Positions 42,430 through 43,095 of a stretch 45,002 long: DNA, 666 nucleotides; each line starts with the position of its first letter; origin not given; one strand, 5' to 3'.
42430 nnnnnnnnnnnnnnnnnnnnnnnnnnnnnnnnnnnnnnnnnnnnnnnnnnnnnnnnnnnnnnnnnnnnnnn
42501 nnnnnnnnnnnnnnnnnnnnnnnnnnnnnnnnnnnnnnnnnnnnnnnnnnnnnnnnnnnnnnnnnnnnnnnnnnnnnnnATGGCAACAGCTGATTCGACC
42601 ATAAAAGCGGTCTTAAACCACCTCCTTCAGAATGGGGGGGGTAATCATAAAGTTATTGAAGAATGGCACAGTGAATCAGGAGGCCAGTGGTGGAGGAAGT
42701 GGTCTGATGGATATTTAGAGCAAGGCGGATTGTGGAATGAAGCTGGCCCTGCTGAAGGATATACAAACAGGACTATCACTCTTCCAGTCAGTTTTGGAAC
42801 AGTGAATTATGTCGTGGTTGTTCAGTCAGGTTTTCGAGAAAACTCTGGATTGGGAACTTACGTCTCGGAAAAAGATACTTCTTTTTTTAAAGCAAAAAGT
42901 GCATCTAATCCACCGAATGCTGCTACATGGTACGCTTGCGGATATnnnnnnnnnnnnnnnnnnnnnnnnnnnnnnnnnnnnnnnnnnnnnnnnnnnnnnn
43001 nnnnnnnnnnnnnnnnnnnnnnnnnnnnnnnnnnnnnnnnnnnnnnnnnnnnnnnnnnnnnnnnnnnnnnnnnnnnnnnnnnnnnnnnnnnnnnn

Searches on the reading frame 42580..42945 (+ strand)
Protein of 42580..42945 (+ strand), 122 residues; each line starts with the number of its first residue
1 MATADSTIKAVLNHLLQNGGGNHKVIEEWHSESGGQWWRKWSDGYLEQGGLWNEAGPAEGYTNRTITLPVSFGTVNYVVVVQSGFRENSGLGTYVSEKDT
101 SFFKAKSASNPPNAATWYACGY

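Call 8: search_protein_families(library=pfam, max_evalue=0.1, proteins=[window:42580-42945:+])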
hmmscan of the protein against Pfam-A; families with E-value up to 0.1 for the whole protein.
seq(122 aa): 1 family
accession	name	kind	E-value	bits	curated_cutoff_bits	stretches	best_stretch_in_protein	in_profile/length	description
PF21882.2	Gp53-like_C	-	4.3e-05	24.4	24.9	1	40-122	1-84/84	Putative tail fiber protein gp53-like, C-terminal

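Call 13: find_encoding_contigs(protein=window:42580-42945:+, flank=6000, max_places=10)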
Protein seq(122 aa) (122 aa): 5 contigs read that carry it; 5 places shown.
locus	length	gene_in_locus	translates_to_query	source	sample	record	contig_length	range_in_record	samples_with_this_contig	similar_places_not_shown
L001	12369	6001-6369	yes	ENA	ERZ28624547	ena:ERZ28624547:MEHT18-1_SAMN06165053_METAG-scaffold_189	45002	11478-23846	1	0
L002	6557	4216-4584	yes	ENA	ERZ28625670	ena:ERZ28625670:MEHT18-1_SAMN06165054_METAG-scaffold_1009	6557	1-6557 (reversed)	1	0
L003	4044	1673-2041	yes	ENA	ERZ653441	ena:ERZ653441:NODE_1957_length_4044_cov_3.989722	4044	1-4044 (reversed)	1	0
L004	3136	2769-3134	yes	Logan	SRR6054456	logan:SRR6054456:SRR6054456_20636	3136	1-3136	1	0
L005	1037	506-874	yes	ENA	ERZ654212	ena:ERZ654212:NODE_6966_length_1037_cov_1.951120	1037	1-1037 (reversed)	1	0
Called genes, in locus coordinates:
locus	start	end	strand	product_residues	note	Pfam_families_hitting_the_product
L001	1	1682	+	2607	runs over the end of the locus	PF18834:LPD22 (weak), PF18798:LPD3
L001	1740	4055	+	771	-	-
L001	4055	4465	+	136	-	PF18454:Mtd_N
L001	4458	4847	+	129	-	PF21882:Gp53-like_C (weak)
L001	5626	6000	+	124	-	PF16778:Phage_tail_APC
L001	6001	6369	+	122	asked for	-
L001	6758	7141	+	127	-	PF21882:Gp53-like_C (weak)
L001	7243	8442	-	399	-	PF13609:Porin_4, PF00267:Porin_1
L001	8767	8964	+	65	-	-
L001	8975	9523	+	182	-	PF24027:DUF7338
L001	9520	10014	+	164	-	PF05105:Phage_holin_4_1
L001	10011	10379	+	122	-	PF08291:Peptidase_M15_3, PF05951:Peptidase_M15_2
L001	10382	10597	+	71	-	-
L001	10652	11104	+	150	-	-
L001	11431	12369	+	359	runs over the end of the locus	PF13102:Phage_int_SAM_5 (weak), PF00589:Phage_integrase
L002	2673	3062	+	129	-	PF21882:Gp53-like_C (weak)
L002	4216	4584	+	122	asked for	-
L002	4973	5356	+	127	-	PF21882:Gp53-like_C (weak)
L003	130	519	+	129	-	PF21882:Gp53-like_C (weak)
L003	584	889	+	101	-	PF21882:Gp53-like_C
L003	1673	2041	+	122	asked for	-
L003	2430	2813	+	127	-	PF21882:Gp53-like_C (weak)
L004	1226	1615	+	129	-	PF21882:Gp53-like_C (weak)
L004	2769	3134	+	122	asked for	?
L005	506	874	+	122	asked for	-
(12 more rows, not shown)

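Call 22: find_homologous_proteins(query=A1, max_evalue=0.001)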
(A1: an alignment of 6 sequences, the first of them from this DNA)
Query A1 (6 sequences) (122 aa, profile of the alignment): 102 proteins with E <= 0.001 among 445 candidates.
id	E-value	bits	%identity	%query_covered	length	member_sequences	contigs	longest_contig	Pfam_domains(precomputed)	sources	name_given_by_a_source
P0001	2.0e-40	156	91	100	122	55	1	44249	-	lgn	-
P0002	1.3e-37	147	30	100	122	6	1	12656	-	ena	-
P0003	3.4e-36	142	80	100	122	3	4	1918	-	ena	-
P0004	5.3e-36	141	29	46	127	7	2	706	PF21882.3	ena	-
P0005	5.4e-35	138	26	83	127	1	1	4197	PF21882.3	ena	-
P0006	1.7e-34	136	33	98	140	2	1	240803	PF21882.3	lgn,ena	-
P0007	3.5e-34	135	30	100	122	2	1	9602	-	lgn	-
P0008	6.0e-34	135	23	83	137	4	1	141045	PF21882.3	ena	-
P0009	1.0e-32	131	24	98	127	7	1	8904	PF21882.3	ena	-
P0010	2.1e-32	130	35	84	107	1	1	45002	-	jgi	jgi:hypothetical protein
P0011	3.3e-32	129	33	100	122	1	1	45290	PF21882.3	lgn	-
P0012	2.5e-31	126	30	99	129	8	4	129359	PF21882.3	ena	-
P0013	7.4e-31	125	40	100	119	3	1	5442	-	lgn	-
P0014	1.0e-30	124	33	98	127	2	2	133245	-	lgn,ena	-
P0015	1.5e-30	124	36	100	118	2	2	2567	-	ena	-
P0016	3.4e-30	123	39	99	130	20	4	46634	PF21882.3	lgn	-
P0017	1.2e-29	121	38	100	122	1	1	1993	PF21882.3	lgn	-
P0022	6.5e-28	115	31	98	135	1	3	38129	-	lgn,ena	-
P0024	1.6e-27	114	26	98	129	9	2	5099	PF21882.3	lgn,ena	-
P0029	2.0e-26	110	28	100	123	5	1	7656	PF21882.3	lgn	-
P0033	5.6e-25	106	36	98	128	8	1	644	PF21882.3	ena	-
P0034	5.9e-25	106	22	98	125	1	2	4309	PF21882.3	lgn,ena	-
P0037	3.0e-24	103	42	100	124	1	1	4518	PF21882.3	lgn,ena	-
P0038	3.9e-24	103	32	98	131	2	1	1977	PF21882.3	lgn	-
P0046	1.2e-22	98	31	100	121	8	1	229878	-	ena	-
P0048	3.1e-22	97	32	99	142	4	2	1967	PF21882.3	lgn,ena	-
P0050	6.4e-22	96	29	100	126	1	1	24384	PF21882.3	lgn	-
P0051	9.1e-22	95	30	100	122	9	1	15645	PF21882.3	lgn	-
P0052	1.2e-21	95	31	61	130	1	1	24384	PF21882.3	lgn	-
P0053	1.7e-21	94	36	100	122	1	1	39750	PF21882.3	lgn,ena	-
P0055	3.0e-21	94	35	100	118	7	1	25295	PF21882.3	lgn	-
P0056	3.4e-21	93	35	44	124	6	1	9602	PF21882.3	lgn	-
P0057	3.8e-21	93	41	100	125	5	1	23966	PF21882.3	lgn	-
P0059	8.2e-21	92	30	100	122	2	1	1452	PF21882.3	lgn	-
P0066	8.7e-20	89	41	95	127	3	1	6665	PF21882.3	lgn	-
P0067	9.5e-20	89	31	100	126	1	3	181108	PF21882.3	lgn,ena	-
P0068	1.0e-19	89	41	95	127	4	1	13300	PF21882.3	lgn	-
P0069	1.5e-19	88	41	100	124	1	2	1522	PF21882.3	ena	-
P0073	2.9e-19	87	30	81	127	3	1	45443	PF21882.3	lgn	-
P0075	4.3e-19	87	38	100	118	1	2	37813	PF21882.3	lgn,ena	-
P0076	1.3e-18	85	29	100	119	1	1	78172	PF21882.3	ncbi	-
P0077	2.4e-18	84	31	84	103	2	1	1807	PF21882.3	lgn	-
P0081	2.7e-17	81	41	100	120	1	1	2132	PF21882.3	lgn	-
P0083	1.1e-16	79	30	91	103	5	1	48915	PF21882.3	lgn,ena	-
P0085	1.8e-16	78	34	91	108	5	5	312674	PF21882.3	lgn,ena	-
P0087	1.0e-15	76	47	65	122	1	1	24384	PF21882.3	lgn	-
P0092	1.0e-13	69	38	80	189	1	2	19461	PF21882.3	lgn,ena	-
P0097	2.0e-10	59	64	27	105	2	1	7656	PF21882.3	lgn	-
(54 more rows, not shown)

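Call 26: find_encoding_contigs(protein=P0006, flank=7000, max_places=10)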
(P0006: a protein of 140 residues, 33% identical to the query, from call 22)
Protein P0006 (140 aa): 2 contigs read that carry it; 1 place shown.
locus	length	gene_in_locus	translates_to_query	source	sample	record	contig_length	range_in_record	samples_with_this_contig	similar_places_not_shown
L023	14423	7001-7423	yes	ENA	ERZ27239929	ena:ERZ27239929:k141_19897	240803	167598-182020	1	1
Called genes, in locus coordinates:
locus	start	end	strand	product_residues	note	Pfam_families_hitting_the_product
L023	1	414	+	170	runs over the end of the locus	PF21821:Dit_like (faint)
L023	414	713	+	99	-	PF22479:Pam3_gp18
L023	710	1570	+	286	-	PF22759:E217_GP41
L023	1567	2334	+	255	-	PF18715:Phage_spike (weak)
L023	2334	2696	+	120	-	PF10934:Sheath_initiator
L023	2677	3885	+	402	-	-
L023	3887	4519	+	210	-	PF11041:Phage_Wedge1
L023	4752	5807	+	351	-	-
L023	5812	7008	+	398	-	-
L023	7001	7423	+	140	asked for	PF21882:Gp53-like_C (weak)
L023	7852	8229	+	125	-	PF16778:Phage_tail_APC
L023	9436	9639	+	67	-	-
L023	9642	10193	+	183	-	PF24027:DUF7338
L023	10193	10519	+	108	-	-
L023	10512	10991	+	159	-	PF00959:Phage_lysozyme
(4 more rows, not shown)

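Call 27: find_encoding_contigs(protein=P0022, flank=7000, max_places=10)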
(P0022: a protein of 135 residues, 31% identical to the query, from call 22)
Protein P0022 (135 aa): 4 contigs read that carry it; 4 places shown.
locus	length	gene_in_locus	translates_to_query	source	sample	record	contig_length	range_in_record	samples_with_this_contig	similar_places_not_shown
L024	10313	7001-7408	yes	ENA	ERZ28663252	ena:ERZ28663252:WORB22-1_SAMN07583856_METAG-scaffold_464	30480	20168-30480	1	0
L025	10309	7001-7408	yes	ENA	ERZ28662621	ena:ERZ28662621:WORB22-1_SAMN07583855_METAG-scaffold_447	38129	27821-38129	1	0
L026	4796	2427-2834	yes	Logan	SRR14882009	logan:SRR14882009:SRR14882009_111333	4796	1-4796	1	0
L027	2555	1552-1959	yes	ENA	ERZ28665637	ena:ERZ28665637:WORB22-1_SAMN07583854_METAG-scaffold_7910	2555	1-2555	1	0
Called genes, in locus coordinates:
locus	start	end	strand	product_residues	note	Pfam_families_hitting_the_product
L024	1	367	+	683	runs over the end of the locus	-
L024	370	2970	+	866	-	-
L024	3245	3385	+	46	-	-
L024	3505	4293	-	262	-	PF08346:AntA, PF03374:ANT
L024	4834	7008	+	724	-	-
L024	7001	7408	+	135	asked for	-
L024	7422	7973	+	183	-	PF14301:DUF4376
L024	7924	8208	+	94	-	-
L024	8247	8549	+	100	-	-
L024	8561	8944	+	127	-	PF21882:Gp53-like_C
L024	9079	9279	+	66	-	-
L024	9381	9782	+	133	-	-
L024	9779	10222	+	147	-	PF00959:Phage_lysozyme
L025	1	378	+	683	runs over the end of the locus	-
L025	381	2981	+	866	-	-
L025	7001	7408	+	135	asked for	-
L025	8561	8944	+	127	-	PF21882:Gp53-like_C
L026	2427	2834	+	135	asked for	-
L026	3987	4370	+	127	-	PF21882:Gp53-like_C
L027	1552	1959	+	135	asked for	-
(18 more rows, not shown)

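Call 28: find_encoding_contigs(protein=P0076, flank=7000, max_places=10)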
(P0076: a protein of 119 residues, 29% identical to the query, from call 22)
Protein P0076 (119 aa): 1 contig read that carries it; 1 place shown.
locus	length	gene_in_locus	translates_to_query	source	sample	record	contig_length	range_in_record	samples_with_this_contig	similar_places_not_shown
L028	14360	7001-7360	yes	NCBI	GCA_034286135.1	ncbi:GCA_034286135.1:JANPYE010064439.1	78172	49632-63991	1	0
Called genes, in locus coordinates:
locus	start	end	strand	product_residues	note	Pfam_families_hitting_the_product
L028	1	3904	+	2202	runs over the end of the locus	PF18819:MuF_C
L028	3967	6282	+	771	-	-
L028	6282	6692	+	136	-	PF18454:Mtd_N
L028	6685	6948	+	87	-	-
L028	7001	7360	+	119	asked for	PF21882:Gp53-like_C (weak)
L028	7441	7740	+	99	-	PF21882:Gp53-like_C (weak)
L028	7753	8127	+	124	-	PF16778:Phage_tail_APC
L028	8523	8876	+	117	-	-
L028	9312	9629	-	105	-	-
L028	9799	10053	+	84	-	-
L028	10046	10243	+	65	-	-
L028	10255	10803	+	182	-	PF24027:DUF7338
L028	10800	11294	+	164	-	PF05105:Phage_holin_4_1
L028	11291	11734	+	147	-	PF00959:Phage_lysozyme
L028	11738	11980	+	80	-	PF13876:Phage_gp49_66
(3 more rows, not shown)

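Call 40: search_solved_structures(query=A2, max_evalue=1, show_alignments=2)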
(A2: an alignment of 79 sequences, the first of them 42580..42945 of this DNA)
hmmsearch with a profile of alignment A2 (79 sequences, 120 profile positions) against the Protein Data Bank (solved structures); distinct sequences matched with E-value up to 1: 12.
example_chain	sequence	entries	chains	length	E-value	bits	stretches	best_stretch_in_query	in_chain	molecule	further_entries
4mtm_A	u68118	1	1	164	1.4e-06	31.8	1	31-120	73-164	Putative tail fiber protein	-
6ct8_A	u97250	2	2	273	5.5e-05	26.6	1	32-119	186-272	R2-type pyocin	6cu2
6cl6_A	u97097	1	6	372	8.1e-05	26.1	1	32-119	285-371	Tail fiber protein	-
6cxb_A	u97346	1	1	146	0.034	17.6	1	33-120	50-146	R1-type pyocin tail fiber protein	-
6cl5_A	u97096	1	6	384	0.17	15.3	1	33-120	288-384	Tail fiber protein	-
4f61_I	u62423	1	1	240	0.36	14.3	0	11-104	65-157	Stathmin-like domain R4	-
3oo7_A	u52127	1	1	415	0.38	14.2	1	36-117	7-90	ABC transporter binding protein AcbH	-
3oo8_A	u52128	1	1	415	0.38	14.2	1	36-117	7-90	ABC transporter binding protein AcbH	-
3oo9_A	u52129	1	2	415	0.38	14.2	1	36-117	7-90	ABC transporter binding protein AcbH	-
3ooa_A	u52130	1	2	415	0.38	14.2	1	36-117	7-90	ABC transporter binding protein AcbH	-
3oo6_A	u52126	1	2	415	0.38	14.2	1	36-117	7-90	ABC transporter binding protein AcbH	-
9zd7_AE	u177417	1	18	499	0.92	13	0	35-118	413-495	short tail fiber gp92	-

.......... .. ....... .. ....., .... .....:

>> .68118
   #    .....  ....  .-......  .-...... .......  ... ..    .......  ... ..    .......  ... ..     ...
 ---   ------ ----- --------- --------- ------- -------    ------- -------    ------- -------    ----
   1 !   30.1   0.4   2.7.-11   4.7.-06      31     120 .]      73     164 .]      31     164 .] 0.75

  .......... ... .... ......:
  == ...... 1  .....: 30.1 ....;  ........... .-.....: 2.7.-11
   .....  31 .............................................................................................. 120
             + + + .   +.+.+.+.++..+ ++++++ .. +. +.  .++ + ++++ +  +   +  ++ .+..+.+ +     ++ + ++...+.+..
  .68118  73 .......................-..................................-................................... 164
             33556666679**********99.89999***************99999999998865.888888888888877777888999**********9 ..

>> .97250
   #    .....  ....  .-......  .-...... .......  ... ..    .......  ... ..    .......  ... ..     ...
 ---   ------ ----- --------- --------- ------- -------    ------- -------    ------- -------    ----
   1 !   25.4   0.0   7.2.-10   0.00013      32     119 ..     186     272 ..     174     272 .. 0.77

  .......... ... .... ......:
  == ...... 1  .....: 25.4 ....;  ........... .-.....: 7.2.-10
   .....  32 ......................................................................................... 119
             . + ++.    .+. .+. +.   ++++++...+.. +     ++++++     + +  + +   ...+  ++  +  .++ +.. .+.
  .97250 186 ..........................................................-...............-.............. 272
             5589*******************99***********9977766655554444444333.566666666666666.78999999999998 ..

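Call 42: search_protein_families(library=pfam, max_evalue=0.001, proteins=[L001:7243-8442:-])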
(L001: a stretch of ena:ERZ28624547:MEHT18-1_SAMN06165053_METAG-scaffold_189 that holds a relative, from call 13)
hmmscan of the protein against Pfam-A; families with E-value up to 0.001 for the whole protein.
L001:7243-8442:- (399 aa): 2 families
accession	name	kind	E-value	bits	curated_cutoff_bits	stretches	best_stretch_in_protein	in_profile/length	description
PF13609.12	Porin_4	-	1.3e-43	150.4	27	1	7-372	1-307/310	Gram-negative porin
PF00267.27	Porin_1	-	1.7e-10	41.3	23.7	1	59-257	23-227/337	Gram-negative porin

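Call 43: predict_structure(alignment_id=A2)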
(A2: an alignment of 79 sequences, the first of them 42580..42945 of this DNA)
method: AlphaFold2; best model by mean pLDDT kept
length: 122 residues; sequences in the alignment: 79
mean_pLDDT: 83.9   pTM: 0.72
mean pLDDT of the five models: 83.9, 83.5, 83.2, 83.1, 82.9
residues with pLDDT >= 90: 61; 70-90: 32; 50-70: 29; < 50: 0
segments of 3 or more residues with pLDDT < 50: none
pLDDT, mean of each block of 10 residues (from residue 1): 75 72 88 95 96 65 88 97 72 88 85 84 96
secondary structure, 60 per line:
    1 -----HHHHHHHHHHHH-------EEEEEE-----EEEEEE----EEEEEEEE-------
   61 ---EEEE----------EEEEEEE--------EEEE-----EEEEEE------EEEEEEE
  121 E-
elements in order: H6-17 E25-30 E36-41 E46-53 E64-67 E78-84 E93-96 E102-107 E114-121

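Call 47: fold_search(model_id=the predicted structure, library=pdb)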
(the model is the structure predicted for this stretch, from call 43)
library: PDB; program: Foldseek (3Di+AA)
matches with E <= 10: 584; with E <= 0.001: 4
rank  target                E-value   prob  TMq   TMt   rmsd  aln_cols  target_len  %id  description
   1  6ct8                  3.9e-05  1.00  0.56  0.30   4.2       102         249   20  Selenomethionine structure of N-truncated R2-type pyocin tail fiber at 2.6 angstrom resolution (released 2019-02-20)
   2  6cxb                  5.4e-05  1.00  0.48  0.48   6.7       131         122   22  Structure of N-truncated R1-type pyocin tail fiber at 1.7 angstrom resolution (released 2019-02-20)
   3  6cl6_A                1.7e-04  1.00  0.56  0.21   4.1       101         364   21  Structure of P. aeruginosa R2 pyocin fiber PA0620 comprising C-terminal residues 323-691 (released 2018-06-27)
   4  6cl5_A                2.7e-04  1.00  0.55  0.21   5.2       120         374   20  Structure of P. aeruginosa R1 pyocin fiber PALES_06171 comprising C-terminal residues 323-701 (released 2018-06-27)
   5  7eea_A                1.3e-02  1.00  0.43  0.09   3.0        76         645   20  Cyanophage Pam1 tailspike receptor-binding domain (released 2021-10-20)
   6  7eea_C                1.3e-02  1.00  0.43  0.09   3.0        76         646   20  Cyanophage Pam1 tailspike receptor-binding domain (released 2021-10-20)
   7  7eea_B                1.8e-02  1.00  0.43  0.09   3.0        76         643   20  Cyanophage Pam1 tailspike receptor-binding domain (released 2021-10-20)
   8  7dda                  3.6e-02  0.30  0.21  0.21  14.4       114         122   13  Envelope protein VP37 a crystal structure from White Spot Syndrome Virus (released 2021-06-23)
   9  2ce6                  5.7e-02  0.97  0.36  0.43   7.8        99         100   11  Structure of Helix Pomatia agglutinin with no ligands (released 2006-05-15)
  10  4ktr_B                7.1e-02  0.10  0.17  0.05  17.5       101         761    9  Crystal structure of 2-O-alpha-glucosylglycerol phosphorylase in complex with isofagomine and glycerol (released 2014-05-21)
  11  3hqx                  7.9e-02  0.54  0.30  0.32   6.8       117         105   10  Crystal structure of protein of unknown function (DUF1255,PF06865) from Acinetobacter sp. ADP1 (released 2009-06-30)
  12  2ccv                  8.4e-02  0.98  0.39  0.47   4.6        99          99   15  Structure of Helix Pomatia agglutinin with zinc and N-acetyl-alpha-D- galactoseamine (GalNAc) (released 2006-05-15)
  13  3wmp_A                1.0e-01  1.00  0.48  0.61   4.1        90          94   13  Crystal structure of SLL-2 (released 2015-01-14)
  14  4ktp_A                1.1e-01  0.10  0.17  0.05  17.3       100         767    9  Crystal structure of 2-O-alpha-glucosylglycerol phosphorylase in complex with glucose (released 2014-05-21)
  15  4ktr_A                1.1e-01  0.08  0.17  0.05  17.7       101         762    7  Crystal structure of 2-O-alpha-glucosylglycerol phosphorylase in complex with isofagomine and glycerol (released 2014-05-21)
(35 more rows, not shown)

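Call 53: find_encoding_contigs(protein=P0001, flank=4000, max_places=10)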
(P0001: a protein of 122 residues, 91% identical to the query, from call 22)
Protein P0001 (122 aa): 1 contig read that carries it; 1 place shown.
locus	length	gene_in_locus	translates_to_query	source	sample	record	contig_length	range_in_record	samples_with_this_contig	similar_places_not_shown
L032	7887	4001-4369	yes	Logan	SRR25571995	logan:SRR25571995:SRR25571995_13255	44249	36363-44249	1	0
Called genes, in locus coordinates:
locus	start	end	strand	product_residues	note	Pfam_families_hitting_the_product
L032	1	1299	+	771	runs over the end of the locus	-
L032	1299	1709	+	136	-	PF18454:Mtd_N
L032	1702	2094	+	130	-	-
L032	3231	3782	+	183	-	PF14301:DUF4376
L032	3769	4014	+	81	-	-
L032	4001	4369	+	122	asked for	-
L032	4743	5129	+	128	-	-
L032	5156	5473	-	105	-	-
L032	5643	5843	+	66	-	-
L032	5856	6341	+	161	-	PF05105:Phage_holin_4_1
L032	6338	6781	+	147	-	PF00959:Phage_lysozyme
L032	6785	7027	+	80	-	PF13876:Phage_gp49_66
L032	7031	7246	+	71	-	-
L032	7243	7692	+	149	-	-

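Call 54: find_encoding_contigs(protein=P0016, flank=4000, max_places=10)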
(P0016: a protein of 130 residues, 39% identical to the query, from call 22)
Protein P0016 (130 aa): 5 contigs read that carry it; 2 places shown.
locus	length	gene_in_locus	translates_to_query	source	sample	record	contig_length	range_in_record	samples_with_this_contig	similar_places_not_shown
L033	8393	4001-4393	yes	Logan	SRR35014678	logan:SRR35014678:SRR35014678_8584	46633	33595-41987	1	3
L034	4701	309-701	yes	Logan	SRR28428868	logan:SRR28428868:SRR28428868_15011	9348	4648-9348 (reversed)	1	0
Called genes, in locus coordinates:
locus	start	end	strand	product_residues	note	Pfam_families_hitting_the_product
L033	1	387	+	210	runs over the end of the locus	PF11041:Phage_Wedge1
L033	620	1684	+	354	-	-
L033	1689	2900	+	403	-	-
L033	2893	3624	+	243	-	-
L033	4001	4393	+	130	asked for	PF21882:Gp53-like_C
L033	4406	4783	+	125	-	PF16778:Phage_tail_APC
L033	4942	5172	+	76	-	-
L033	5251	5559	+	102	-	-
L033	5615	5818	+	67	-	-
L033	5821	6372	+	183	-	PF24027:DUF7338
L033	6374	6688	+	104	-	-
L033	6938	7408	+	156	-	PF00959:Phage_lysozyme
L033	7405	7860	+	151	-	-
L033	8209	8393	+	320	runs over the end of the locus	PF13102:Phage_int_SAM_5 (weak), PF00589:Phage_integrase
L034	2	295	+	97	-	?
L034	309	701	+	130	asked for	PF21882:Gp53-like_C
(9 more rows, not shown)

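Call 55: find_encoding_contigs(protein=P0046, flank=4000, max_places=10)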
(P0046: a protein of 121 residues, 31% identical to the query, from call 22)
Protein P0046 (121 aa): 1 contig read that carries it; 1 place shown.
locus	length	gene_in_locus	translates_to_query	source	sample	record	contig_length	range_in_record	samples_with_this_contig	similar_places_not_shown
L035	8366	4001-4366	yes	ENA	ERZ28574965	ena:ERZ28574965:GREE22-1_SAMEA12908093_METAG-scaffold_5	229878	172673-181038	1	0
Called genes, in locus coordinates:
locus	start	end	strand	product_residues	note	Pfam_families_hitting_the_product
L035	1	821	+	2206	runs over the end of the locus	PF18819:MuF_C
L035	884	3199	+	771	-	-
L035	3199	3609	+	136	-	PF18454:Mtd_N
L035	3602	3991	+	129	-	PF21882:Gp53-like_C (weak)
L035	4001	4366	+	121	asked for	-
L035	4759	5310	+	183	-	PF14301:DUF4376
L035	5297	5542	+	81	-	-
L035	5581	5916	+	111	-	-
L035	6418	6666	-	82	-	-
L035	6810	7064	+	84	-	-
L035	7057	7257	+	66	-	-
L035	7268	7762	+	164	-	PF05105:Phage_holin_4_1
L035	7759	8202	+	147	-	PF00959:Phage_lysozyme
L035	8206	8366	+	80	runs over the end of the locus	PF13876:Phage_gp49_66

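Call 63: find_homologous_proteins(query=L001:7243-8442:-, max_evalue=1e-20)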
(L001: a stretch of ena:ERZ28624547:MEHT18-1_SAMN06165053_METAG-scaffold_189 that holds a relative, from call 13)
Query L001:7243-8442:- (399 aa): 6388 proteins with E <= 1e-20 among 8000 candidates; the best 120 are listed.
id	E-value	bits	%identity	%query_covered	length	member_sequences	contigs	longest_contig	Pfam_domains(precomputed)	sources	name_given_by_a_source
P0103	1.0e-237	807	92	100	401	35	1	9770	PF00267.28,PF13609.13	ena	-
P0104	1.2e-224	764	85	100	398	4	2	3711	PF00267.28,PF13609.13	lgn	-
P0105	3.5e-221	752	88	100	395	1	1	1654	PF00267.28,PF13609.13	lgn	-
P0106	2.1e-200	684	80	100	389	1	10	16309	PF00267.28,PF13609.13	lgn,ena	-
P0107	9.8e-199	678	79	100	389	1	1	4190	PF00267.28,PF13609.13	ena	-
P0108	3.5e-198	677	80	100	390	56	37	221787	PF00267.28,PF13609.13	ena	-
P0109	6.8e-198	676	79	100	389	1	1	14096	PF13609.13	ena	-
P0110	5.2e-197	673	80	100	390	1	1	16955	PF00267.28,PF13609.13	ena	-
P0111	9.9e-197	672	80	100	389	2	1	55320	PF00267.28,PF13609.13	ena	-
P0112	1.7e-196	671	78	100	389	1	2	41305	PF00267.28,PF13609.13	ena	-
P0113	2.5e-196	670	78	100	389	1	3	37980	PF00267.28,PF13609.13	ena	-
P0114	2.5e-196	670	78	100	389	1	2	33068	PF00267.28,PF13609.13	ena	-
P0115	3.9e-196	670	79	100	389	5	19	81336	PF00267.28,PF13609.13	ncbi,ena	-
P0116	5.4e-196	669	79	100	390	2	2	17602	PF00267.28,PF13609.13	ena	-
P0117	1.8e-195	668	78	100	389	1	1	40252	PF13609.13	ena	-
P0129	1.4e-183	628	74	100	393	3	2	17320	PF00267.28,PF13609.13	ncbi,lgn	-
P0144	4.4e-168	577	69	100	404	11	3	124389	PF00267.28,PF13609.13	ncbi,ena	-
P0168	2.2e-161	555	68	100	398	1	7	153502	PF00267.28,PF13609.13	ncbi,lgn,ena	-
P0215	1.1e-158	547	67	100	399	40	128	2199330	PF00267.28,PF13609.13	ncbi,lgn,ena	-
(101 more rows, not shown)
